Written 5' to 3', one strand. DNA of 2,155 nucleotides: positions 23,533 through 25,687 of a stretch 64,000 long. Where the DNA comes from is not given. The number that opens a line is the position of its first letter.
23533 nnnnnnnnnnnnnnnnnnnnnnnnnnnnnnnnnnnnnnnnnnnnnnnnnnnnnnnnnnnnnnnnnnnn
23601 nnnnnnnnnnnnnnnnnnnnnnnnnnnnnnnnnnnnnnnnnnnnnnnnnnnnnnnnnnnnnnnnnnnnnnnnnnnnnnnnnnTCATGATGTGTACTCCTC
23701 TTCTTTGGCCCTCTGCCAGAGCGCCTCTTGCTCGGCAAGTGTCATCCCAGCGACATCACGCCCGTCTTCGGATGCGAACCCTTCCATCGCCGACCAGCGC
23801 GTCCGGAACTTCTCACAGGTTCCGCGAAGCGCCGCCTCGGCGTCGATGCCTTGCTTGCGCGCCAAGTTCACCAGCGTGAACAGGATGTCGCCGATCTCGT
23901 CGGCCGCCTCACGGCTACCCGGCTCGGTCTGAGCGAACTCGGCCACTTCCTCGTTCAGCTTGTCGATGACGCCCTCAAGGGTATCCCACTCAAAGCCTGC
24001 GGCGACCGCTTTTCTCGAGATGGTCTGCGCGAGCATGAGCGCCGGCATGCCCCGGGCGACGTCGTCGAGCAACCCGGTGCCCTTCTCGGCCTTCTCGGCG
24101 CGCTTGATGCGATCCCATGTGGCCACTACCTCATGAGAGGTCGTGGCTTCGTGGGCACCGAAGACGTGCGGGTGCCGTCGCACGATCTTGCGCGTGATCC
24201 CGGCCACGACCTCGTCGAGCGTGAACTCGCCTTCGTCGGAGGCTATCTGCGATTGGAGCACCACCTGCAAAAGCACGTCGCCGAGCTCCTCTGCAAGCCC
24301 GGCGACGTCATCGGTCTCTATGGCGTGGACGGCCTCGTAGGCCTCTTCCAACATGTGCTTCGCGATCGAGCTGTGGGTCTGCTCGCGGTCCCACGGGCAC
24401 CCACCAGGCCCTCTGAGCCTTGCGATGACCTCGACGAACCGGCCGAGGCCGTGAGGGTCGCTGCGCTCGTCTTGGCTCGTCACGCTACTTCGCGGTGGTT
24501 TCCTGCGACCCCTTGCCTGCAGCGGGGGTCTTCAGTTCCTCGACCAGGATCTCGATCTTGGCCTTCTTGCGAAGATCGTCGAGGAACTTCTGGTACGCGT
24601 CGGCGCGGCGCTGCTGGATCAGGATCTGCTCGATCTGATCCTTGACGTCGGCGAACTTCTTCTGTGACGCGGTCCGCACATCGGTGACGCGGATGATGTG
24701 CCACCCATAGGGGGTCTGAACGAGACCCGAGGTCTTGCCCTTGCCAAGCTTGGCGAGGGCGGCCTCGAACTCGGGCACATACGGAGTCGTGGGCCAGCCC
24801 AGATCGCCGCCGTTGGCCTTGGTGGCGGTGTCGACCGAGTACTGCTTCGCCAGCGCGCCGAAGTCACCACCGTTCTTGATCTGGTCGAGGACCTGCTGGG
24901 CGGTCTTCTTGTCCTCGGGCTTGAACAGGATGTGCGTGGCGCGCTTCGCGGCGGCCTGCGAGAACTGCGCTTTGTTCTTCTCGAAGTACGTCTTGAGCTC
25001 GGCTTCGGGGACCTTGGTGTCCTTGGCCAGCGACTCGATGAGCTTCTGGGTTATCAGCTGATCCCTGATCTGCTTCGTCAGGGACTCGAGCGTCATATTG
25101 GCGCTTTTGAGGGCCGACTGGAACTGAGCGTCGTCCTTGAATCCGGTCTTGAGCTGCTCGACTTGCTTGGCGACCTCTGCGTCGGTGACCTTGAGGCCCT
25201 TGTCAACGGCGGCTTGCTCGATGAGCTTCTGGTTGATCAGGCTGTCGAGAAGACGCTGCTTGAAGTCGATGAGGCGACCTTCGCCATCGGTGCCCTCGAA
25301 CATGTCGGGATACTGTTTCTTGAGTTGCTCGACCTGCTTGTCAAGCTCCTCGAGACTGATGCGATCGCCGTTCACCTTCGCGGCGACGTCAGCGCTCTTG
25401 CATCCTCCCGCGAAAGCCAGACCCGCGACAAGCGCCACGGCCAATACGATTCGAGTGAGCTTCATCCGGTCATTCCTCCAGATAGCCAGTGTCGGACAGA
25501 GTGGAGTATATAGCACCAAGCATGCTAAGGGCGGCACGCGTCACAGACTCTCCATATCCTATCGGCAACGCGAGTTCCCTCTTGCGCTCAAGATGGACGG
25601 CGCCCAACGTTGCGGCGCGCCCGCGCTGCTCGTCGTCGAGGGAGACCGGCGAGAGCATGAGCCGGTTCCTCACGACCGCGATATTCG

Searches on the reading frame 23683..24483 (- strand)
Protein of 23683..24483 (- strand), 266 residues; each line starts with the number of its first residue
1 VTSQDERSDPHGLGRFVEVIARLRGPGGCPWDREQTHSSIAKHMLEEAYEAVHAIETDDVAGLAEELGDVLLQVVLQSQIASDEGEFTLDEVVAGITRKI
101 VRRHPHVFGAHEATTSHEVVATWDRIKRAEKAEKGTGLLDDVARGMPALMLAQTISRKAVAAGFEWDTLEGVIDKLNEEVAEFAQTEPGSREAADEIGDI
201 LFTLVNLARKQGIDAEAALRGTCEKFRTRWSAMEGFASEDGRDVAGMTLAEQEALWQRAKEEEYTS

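Call 54: search_protein_families(library=pfam, proteins=[window:23683-24483:-], max_evalue=1)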
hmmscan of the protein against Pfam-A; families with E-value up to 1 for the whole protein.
window:23683-24483:- (266 aa): 5 families
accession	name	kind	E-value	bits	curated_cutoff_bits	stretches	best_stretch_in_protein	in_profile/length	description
PF03819.22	MazG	-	1.2e-35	122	22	2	35-108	1-74/74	MazG nucleotide pyrophosphohydrolase domain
PF01503.22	PRA-PH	-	9.4e-11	42.4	21.3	2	172-219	30-79/86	Phosphoribosyl-ATP pyrophosphohydrolase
PF12643.12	MazG-like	-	0.0014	19.2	27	1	181-237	20-77/85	MazG-like family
PF23191.1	WH_MCM3_C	-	0.055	14.1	27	0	72-115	15-56/77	MCM3-like, winged helix domain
PF14357.11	DUF4404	-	0.12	13.5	27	0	172-201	49-78/83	Domain of unknown function (DUF4404)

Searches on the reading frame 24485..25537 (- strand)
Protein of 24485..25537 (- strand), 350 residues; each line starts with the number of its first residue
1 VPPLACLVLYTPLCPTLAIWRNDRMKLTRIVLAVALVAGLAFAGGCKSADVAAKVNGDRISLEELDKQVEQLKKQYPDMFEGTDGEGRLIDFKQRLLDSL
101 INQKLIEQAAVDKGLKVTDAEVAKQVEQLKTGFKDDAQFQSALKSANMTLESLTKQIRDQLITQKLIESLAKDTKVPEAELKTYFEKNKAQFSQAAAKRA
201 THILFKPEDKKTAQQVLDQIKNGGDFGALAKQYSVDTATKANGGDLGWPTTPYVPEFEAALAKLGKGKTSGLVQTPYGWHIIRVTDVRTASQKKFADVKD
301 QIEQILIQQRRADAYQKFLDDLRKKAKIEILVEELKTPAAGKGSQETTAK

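Call 54: search_protein_families(library=pfam, proteins=[window:24485-25537:-], max_evalue=1)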
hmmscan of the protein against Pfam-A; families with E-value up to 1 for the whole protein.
window:24485-25537:- (350 aa): 11 families
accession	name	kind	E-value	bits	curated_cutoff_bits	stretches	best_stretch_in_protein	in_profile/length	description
PF13616.12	Rotamase_3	-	5.3e-24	85.4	22.5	1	189-287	11-115/116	PPIC-type PPIASE domain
PF13624.11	SurA_N_3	-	1.8e-23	83.6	27.2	1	27-166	13-161/162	SurA-like N-terminal domain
PF13145.12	Rotamase_2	-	3.1e-23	83.3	27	1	176-300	1-121/121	PPIC-type PPIASE domain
PF00639.27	Rotamase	-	6.5e-21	75.6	21.7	1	202-286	1-97/97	PPIC-type PPIASE domain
PF13623.11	SurA_N_2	-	2.8e-15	56.9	28.5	1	32-139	16-136/145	SurA-like N-terminal domain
PF09312.16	SurA_N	-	5.7e-08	33.4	30.8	1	51-166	4-117/118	SurA N-terminal domain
PF22901.2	dsrm_Ferlin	-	0.046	14.6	27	1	156-220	21-88/90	Ferlin dsRNA-binding domain-like domain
PF21125.3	MPN_2A_DUB_like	-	0.063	13.3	27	1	152-225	100-170/171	BRCA1-A complex subunit Abraxas 1 MPN domain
PF18736.6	pEK499_p136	-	0.15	12.2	26.6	1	129-195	64-124/152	HEPN pEK499 p136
PF21811.2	RdfA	-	0.26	11.5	27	1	95-175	34-118/195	Rod-determining factor A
PF17275.7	DUF5340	-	0.83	10.3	27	1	296-330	31-65/70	Family of unknown function (DUF5340)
